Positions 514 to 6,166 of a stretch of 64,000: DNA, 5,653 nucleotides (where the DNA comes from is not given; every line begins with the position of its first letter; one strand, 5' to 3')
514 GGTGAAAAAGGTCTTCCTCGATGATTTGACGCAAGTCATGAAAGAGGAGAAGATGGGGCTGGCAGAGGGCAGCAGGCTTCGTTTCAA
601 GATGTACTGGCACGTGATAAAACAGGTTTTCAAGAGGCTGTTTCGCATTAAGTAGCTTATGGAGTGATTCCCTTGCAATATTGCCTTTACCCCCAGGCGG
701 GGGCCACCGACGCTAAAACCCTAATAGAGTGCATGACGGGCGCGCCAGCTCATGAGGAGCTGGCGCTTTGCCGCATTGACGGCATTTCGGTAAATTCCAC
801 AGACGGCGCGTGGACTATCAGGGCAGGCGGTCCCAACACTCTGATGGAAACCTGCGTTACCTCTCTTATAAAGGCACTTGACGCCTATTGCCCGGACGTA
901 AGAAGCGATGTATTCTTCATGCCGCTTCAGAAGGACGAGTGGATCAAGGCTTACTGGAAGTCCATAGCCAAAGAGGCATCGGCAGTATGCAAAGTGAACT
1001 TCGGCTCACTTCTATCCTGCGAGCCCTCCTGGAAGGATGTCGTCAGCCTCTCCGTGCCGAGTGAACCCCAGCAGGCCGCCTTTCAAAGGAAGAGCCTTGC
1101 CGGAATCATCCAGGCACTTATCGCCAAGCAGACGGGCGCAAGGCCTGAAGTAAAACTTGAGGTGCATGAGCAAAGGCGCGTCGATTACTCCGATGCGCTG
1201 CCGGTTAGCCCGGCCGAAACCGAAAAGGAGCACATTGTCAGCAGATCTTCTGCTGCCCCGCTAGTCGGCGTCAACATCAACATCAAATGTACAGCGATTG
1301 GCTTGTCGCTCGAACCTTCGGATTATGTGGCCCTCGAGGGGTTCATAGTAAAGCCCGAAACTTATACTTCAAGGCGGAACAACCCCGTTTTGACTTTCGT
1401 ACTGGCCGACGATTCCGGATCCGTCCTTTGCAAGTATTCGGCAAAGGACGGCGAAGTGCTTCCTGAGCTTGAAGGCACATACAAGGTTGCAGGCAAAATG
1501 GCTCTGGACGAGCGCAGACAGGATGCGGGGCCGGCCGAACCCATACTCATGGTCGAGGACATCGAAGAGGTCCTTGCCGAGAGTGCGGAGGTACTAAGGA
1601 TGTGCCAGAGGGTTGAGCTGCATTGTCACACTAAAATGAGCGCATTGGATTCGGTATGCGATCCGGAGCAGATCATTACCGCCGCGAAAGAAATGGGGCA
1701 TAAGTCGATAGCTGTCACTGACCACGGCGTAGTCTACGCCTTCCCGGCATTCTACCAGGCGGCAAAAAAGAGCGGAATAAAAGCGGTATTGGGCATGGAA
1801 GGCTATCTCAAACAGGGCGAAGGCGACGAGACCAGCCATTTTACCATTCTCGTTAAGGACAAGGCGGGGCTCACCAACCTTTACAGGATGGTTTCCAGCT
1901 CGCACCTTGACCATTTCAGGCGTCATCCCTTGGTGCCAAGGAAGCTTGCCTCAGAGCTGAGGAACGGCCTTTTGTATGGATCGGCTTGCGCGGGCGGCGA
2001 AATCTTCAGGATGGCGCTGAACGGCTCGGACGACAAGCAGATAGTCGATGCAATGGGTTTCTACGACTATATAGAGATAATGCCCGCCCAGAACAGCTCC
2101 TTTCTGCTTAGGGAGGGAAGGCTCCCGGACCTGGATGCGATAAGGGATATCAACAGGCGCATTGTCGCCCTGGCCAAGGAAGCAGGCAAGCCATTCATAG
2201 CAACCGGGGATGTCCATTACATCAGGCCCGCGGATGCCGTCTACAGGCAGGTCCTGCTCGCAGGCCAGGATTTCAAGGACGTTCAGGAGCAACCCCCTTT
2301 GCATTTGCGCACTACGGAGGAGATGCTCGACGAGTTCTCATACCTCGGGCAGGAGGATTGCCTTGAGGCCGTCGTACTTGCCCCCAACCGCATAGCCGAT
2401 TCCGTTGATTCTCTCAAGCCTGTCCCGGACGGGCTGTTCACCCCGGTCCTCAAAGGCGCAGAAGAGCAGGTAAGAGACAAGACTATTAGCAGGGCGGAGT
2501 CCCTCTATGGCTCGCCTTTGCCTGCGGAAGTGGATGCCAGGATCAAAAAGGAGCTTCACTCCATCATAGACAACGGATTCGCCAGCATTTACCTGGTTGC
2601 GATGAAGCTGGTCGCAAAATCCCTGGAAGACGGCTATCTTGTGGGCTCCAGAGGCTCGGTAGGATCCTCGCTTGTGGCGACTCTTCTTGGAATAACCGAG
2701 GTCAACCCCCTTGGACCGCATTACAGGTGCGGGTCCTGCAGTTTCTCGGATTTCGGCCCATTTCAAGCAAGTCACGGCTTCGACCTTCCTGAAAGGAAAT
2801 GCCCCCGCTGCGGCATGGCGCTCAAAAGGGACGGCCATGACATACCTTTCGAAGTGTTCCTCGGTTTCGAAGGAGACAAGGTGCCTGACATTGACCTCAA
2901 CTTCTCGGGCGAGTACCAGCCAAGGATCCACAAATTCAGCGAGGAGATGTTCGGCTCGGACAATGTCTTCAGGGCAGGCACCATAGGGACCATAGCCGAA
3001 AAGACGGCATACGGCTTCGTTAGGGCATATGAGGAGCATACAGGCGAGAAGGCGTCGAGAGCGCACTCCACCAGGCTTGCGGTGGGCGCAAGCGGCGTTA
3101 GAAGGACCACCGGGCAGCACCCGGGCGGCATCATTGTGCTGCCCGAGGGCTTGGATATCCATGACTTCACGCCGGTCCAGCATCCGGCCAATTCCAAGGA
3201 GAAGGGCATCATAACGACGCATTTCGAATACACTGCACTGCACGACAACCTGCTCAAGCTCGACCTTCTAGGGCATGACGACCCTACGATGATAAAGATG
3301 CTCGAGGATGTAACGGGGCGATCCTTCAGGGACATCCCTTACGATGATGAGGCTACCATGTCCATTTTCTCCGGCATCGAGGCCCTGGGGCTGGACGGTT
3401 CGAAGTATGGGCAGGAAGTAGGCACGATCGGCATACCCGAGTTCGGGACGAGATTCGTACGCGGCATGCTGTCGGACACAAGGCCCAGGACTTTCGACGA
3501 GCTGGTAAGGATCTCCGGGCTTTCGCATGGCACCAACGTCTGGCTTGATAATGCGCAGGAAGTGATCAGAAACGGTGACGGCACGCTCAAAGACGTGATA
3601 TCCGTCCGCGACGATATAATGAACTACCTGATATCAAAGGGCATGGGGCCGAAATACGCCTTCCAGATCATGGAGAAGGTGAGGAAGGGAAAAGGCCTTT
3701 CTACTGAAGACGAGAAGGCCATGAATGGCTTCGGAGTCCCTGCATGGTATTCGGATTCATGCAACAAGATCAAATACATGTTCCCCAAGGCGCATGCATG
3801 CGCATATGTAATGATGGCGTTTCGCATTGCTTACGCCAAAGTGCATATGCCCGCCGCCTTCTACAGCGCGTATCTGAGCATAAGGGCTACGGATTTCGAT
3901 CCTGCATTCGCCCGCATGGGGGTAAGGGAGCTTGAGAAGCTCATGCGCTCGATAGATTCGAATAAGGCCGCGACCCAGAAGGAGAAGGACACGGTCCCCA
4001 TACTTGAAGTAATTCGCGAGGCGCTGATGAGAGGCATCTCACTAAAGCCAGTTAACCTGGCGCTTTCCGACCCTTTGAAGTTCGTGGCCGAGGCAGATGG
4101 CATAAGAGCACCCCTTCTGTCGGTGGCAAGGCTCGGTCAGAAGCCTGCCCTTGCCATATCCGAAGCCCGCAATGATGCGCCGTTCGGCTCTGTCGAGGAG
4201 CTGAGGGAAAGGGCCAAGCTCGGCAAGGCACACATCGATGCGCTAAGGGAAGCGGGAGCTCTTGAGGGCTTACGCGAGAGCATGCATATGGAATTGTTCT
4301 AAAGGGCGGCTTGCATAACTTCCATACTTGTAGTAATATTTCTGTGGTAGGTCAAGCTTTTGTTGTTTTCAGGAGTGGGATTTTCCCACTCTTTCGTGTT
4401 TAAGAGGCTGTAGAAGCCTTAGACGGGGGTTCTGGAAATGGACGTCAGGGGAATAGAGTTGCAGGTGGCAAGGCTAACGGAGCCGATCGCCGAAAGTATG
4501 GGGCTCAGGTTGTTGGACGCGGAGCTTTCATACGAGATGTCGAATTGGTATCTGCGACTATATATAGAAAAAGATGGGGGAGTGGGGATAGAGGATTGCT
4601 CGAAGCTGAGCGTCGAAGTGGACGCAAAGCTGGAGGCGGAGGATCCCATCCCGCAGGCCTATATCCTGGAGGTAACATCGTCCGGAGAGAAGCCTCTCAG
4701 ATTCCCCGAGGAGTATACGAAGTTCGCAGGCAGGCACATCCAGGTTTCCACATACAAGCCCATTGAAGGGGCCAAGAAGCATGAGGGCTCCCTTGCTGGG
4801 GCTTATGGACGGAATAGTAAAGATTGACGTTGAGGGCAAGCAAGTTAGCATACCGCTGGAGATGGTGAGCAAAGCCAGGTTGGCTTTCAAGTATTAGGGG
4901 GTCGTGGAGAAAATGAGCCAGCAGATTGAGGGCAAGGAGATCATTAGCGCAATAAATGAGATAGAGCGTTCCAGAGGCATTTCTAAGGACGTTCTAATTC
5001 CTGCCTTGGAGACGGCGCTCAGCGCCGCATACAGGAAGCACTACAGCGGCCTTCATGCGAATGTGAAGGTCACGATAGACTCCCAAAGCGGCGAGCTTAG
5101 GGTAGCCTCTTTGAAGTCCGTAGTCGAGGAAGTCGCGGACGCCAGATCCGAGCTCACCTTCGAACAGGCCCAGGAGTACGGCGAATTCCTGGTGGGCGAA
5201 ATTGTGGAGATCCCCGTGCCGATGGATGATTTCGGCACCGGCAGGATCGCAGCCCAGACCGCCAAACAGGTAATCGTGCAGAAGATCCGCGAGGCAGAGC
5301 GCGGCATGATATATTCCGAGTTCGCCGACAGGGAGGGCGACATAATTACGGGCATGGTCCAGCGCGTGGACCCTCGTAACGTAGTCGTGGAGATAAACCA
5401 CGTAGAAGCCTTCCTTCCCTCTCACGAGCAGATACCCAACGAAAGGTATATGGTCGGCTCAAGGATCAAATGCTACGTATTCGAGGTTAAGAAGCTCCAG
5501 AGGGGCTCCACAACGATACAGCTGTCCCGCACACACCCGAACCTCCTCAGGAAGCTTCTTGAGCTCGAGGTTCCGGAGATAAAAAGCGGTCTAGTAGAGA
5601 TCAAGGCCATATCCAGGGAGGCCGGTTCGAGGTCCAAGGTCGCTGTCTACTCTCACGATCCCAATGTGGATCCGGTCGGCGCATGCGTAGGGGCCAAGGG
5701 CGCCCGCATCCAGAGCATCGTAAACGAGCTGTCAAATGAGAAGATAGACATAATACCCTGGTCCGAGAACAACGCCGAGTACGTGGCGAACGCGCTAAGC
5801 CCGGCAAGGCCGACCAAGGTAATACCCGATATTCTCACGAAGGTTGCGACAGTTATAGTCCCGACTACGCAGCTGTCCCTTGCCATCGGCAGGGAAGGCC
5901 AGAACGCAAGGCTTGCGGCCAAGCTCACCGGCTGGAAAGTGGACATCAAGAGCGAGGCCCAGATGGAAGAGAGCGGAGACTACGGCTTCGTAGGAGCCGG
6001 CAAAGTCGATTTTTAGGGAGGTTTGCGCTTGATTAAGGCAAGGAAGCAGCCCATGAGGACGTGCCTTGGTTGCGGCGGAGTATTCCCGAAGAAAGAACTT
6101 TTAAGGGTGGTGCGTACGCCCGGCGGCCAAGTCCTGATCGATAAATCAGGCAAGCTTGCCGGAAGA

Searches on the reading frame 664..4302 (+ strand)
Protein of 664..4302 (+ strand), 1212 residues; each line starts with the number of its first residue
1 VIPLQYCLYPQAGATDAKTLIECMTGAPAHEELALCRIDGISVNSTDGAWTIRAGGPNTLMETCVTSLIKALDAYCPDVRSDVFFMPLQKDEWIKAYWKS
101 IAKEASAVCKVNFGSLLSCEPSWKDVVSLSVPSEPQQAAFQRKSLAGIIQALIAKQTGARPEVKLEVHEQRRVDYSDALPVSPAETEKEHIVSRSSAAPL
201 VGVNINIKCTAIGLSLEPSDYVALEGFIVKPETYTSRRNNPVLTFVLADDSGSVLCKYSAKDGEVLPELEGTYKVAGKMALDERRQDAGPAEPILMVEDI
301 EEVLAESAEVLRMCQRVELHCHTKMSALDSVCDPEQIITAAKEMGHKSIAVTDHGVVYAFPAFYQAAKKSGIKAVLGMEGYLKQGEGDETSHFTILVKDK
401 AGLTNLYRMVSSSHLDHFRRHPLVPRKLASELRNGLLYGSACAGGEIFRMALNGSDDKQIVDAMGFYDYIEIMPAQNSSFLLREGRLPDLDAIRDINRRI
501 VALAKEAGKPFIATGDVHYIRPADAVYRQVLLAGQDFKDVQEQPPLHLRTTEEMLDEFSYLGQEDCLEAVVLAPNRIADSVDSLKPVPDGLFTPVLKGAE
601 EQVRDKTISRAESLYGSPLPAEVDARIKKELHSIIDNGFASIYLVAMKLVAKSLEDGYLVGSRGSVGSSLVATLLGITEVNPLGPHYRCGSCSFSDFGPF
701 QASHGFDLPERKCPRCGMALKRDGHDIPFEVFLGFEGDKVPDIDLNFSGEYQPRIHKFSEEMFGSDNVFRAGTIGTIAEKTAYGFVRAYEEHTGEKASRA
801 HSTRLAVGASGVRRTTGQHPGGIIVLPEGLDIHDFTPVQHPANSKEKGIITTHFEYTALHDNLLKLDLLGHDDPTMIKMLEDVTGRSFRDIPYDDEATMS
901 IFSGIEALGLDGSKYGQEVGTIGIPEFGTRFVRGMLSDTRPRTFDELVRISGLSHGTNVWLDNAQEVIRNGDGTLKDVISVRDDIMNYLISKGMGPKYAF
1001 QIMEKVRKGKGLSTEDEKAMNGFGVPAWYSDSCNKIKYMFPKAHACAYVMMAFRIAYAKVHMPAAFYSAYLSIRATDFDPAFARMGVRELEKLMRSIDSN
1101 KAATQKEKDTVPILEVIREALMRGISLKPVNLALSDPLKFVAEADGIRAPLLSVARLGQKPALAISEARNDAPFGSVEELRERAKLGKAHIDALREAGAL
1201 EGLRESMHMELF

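Call 28: search_protein_families(library=pfam, proteins=[window:664-4302:+], max_evalue=0.00001)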
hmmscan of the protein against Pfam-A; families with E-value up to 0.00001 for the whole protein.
window:664-4302:+ (1212 aa): 4 families
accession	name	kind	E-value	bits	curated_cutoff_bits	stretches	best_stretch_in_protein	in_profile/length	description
PF07733.18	DNA_pol3_alpha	-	1.2e-56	192.7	23.9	2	603-783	3-144/260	Bacterial DNA polymerase III alpha NTPase domain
PF02811.25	PHP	-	4.4e-32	112.1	26.4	1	318-460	1-141/164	PHP domain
PF17657.6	DNA_pol3_finger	-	1.6e-23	83.3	22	1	874-1017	2-154/166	Bacterial DNA polymerase III alpha subunit finger domain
PF14579.12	HHH_6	-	2.1e-10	41.1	25.6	1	1124-1204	1-84/90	Helix-hairpin-helix motif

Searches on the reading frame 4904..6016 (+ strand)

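Call 28: search_protein_families(library=pfam, proteins=[window:4904-6016:+], max_evalue=0.00001)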
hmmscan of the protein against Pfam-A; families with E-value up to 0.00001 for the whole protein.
window:4904-6016:+ (370 aa): 3 families
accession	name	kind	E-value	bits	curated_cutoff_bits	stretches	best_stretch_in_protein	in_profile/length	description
PF08529.16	NusA_N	-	1.2e-34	119.5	23.8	1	12-133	1-118/119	NusA N-terminal domain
PF13184.12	KH_5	-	1.3e-29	102.6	27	1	240-306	1-67/69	NusA-like KH domain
PF00575.29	S1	-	9.3e-09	36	22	1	143-198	3-65/74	S1 RNA binding domain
